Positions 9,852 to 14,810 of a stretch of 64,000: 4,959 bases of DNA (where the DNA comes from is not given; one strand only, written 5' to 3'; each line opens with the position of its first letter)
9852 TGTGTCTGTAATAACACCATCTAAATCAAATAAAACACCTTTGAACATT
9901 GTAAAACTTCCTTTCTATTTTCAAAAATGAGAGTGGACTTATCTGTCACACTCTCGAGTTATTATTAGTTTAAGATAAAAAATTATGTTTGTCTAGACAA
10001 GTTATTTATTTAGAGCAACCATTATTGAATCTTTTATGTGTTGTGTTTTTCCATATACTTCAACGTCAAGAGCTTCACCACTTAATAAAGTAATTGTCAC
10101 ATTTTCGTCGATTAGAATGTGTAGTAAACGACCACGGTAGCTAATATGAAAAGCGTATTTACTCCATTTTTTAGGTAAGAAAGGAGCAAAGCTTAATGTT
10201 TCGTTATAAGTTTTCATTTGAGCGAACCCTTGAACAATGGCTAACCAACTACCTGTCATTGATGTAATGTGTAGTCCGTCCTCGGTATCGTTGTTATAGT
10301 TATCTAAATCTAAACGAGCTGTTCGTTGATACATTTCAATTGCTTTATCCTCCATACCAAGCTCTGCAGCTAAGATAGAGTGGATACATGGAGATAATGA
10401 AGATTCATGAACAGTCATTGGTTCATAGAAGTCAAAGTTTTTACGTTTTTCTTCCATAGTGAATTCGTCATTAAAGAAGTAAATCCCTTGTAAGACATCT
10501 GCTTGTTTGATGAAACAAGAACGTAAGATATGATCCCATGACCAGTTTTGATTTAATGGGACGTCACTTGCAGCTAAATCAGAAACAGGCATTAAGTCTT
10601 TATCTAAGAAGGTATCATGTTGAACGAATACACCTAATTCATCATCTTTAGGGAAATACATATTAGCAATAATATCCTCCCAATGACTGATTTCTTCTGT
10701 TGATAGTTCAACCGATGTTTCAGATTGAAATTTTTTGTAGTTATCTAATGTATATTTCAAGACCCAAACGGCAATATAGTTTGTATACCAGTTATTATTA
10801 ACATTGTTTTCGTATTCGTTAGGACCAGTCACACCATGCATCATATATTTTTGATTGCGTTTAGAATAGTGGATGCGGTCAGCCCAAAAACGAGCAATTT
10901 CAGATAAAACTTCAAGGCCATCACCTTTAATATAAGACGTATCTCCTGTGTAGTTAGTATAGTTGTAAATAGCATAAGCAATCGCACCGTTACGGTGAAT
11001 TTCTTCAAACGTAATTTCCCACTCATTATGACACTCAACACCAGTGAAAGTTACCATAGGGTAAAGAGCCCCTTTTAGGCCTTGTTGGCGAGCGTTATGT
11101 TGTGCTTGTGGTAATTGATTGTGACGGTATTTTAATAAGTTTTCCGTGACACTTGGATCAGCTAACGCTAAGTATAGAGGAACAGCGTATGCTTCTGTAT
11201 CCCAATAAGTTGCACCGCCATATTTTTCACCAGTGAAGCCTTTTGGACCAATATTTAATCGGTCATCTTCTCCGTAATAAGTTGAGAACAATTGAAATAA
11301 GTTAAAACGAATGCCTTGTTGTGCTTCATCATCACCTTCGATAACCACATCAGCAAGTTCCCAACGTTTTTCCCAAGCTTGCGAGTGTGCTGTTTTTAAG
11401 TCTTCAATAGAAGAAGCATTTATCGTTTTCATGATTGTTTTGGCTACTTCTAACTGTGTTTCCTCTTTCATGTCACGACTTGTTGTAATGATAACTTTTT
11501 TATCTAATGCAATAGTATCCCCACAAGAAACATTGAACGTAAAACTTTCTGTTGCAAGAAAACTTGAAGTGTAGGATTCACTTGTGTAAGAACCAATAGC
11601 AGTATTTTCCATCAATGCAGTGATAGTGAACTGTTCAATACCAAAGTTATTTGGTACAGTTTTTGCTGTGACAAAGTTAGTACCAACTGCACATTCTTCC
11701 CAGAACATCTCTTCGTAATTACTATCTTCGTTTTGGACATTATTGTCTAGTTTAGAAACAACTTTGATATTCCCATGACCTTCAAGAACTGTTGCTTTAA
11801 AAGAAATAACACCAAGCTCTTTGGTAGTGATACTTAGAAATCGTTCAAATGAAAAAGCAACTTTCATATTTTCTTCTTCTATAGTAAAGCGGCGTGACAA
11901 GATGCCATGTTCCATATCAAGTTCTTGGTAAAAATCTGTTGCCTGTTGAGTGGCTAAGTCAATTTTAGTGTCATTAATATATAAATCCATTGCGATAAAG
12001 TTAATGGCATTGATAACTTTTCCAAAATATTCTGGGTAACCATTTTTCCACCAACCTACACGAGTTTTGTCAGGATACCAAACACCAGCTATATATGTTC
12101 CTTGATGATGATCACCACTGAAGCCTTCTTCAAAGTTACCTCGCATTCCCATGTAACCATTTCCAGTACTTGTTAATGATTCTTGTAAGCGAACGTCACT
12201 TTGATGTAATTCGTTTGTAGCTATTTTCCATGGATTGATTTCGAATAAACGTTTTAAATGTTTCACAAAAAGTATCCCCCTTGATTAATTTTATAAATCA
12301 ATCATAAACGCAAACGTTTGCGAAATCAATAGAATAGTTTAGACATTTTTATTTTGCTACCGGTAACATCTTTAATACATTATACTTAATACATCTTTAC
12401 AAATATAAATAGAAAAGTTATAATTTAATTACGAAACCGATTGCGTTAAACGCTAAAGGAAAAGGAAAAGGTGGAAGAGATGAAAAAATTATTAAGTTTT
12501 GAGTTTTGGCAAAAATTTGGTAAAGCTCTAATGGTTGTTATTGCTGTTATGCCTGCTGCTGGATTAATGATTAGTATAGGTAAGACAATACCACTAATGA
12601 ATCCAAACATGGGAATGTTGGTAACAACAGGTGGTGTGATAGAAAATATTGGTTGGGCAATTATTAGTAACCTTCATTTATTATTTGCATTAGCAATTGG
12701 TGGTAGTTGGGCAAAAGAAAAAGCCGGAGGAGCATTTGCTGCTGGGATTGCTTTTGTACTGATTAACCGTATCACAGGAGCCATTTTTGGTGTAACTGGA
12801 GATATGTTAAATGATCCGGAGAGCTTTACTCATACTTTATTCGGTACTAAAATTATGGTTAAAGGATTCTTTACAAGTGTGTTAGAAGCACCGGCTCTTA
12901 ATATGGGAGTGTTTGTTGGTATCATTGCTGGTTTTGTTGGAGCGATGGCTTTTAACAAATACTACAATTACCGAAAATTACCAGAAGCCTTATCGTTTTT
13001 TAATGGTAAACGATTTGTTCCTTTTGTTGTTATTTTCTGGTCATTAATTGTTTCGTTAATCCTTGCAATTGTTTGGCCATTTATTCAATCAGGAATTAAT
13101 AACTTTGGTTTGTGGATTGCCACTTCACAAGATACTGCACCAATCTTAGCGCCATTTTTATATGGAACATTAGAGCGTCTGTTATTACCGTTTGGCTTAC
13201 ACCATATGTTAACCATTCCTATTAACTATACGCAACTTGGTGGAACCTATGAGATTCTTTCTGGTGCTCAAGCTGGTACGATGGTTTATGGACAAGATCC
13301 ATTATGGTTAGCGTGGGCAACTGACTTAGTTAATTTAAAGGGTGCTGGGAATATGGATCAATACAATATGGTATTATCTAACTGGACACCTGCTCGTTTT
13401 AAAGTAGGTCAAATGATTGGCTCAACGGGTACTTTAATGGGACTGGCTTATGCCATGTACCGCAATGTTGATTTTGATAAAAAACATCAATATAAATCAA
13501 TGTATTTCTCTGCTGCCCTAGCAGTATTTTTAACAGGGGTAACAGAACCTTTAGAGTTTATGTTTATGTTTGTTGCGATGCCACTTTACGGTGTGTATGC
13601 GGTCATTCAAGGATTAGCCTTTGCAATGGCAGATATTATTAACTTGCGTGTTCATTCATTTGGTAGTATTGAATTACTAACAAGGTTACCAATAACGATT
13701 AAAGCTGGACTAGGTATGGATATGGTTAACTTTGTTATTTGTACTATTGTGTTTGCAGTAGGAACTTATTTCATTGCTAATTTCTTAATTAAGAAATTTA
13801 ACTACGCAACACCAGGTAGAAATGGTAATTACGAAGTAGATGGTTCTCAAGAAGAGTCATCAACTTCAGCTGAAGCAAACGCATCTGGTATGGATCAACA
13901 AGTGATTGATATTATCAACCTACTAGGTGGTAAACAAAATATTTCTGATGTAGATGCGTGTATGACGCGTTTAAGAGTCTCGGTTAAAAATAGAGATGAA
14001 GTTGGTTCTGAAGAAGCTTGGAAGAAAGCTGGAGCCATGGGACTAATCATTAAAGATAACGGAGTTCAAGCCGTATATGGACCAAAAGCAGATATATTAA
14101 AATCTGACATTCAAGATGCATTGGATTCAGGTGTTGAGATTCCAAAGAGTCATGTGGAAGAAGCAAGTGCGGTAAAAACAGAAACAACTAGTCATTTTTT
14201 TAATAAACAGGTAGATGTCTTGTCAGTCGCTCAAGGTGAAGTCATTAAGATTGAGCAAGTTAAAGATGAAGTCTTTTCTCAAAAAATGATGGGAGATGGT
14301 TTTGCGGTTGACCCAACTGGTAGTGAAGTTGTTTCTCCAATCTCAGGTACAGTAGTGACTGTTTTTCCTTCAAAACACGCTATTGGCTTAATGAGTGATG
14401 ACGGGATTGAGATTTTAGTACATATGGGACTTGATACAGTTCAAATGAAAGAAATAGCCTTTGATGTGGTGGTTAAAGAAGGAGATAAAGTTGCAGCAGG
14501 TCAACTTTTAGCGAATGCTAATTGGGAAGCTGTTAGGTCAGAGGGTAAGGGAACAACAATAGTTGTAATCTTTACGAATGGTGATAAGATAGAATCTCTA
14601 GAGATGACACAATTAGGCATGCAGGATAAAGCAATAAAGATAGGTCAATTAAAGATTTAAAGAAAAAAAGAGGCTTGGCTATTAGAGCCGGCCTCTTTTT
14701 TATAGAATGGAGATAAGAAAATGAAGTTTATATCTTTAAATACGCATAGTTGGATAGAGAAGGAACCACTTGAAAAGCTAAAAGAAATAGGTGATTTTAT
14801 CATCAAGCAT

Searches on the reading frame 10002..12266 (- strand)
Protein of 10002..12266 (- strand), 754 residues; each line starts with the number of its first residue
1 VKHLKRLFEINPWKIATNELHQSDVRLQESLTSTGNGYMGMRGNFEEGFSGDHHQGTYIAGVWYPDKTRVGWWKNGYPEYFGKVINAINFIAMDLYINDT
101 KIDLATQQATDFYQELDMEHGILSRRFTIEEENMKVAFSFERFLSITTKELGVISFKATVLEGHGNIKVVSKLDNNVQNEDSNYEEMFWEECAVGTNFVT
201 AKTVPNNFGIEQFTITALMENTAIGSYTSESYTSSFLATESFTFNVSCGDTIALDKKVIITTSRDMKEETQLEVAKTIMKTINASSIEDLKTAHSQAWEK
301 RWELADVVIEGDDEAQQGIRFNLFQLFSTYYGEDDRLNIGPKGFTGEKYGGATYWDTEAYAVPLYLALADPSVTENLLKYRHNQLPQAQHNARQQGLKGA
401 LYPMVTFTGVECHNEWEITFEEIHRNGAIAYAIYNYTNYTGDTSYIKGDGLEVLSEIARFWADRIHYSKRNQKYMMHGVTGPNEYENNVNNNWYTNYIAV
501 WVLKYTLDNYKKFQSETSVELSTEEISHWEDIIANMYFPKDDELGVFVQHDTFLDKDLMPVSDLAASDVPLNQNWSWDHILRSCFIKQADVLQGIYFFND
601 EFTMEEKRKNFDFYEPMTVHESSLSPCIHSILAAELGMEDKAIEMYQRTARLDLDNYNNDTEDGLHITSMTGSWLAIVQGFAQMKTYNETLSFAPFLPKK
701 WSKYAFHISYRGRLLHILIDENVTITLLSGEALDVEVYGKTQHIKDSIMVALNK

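Call 3: search_protein_families(library=pfam, proteins=[window:10002-12266:-])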
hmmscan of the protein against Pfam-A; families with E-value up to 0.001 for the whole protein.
window:10002-12266:- (754 aa): 3 families
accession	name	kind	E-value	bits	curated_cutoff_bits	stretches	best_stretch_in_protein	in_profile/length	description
PF03632.21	Glyco_hydro_65m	-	2.4e-149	497.8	27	1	320-674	1-370/371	Glycosyl hydrolase family 65 central catalytic domain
PF03636.21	Glyco_hydro_65N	-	7.3e-60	203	26.6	1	17-264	2-233/233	Glycosyl hydrolase family 65, N-terminal domain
PF03633.20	Glyco_hydro_65C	-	2e-20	72.7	22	1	684-741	1-59/62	Glycosyl hydrolase family 65, C-terminal domain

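Call 4: search_protein_families(library=ncbifam, proteins=[window:10002-12266:-])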
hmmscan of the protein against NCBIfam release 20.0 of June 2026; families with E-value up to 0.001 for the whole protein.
window:10002-12266:- (754 aa): 2 families
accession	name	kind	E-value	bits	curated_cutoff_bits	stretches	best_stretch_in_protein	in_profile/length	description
NF010380.0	PRK13807.1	domain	0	1235.7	838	1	5-748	2-752/756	family 65 glycosyl hydrolase domain-containing protein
NF053734.1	KJHdlse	equivalog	1.7e-56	191.9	800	1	83-556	68-524/668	kojibiose hydrolase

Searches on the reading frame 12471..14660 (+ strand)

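Call 3: search_protein_families(library=pfam, proteins=[window:12471-14660:+])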
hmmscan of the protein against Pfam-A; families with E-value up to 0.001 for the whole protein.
window:12471-14660:+ (729 aa): 4 families
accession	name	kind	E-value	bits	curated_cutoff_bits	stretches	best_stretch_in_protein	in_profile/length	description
PF02378.23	PTS_EIIC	-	2.5e-51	175.1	30.7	1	17-381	1-319/319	Phosphotransferase system, EIIC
PF00358.26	PTS_EIIA_1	-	1.3e-45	154.6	27.2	1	582-706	2-126/127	phosphoenolpyruvate-dependent sugar phosphotransferase system, EIIA 1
PF00367.25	PTS_EIIB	-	1.8e-13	50.1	27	1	480-511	2-33/34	phosphotransferase system, EIIB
PF01551.29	Peptidase_M23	-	0.0009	19.8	28.7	0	615-684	11-73/96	Peptidase family M23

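Call 4: search_protein_families(library=ncbifam, proteins=[window:12471-14660:+])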
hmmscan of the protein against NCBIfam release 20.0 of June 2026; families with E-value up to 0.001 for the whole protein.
window:12471-14660:+ (729 aa): 21 families
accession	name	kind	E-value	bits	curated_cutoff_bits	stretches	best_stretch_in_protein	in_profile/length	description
TIGR02003.1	PTS-II-BC-unk1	hypoth_equivalog_domain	3e-288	956.9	649.85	1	6-553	1-547/547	PTS transporter subunit IIBC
TIGR02002.1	PTS-II-BC-glcB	equivalog_domain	1.5e-97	327.4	591.8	1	10-552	5-501/502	glucose-specific PTS transporter subunit IIBC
NF007608.0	PRK10255.1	equivalog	6.1e-94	315.7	1010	2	137-711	88-629/648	PTS N-acetyl glucosamine transporter subunit IIABC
TIGR01998.1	PTS-II-BC-nag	equivalog_domain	4.4e-90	302.7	553.2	1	11-547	3-474/475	N-acetylglucosamine-specific PTS transporter subunit IIBC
NF008301.0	PRK11089.1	equivalog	3.6e-77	260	647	1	10-551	6-474/477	PTS glucose transporter subunit IIBC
NF007509.0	PRK10110.1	subfamily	1.2e-71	241.8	665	1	4-551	6-525/530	PTS maltose transporter subunit IICB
TIGR02004.1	PTS-IIBC-malX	hypoth_equivalog_domain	2e-65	221.3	632.2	1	10-548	5-514/517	maltose/glucose-specific PTS transporter subunit IIBC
TIGR01995.1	PTS-II-ABC-beta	subfamily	9.6e-54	182.9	614.7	2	563-715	454-605/618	beta-glucoside-specific PTS transporter subunit IIABC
TIGR02005.1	PTS-IIBC-alpha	subfamily_domain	2.8e-51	174.4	607.3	1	13-543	4-516/524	alpha-glucoside-specific PTS transporter subunit IIBC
TIGR00830.1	PTBA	subfamily_domain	7.8e-37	126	97.5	1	584-703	2-121/121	glucose PTS transporter subunit IIA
TIGR00852.1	pts-Glc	subfamily_domain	1.7e-35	122.8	291.1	1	61-389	1-287/290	maltose/glucose-specific PTS transporter subunit IIC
NF007335.0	PRK09824.1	equivalog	8.1e-34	117.2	894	1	557-712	453-610/627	PTS beta-glucoside transporter subunit IIABC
NF006962.0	PRK09439.1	equivalog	2.3e-31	108.8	212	1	578-713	18-153/169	PTS glucose transporter subunit IIA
TIGR00826.1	EIIB_glc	domain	2.3e-16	59.9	45.75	1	441-537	1-88/88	glucose PTS transporter subunit EIIB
NF007255.0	PRK09702.1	equivalog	2e-12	47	321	1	419-553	10-148/161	PTS sugar transporter subunit IIB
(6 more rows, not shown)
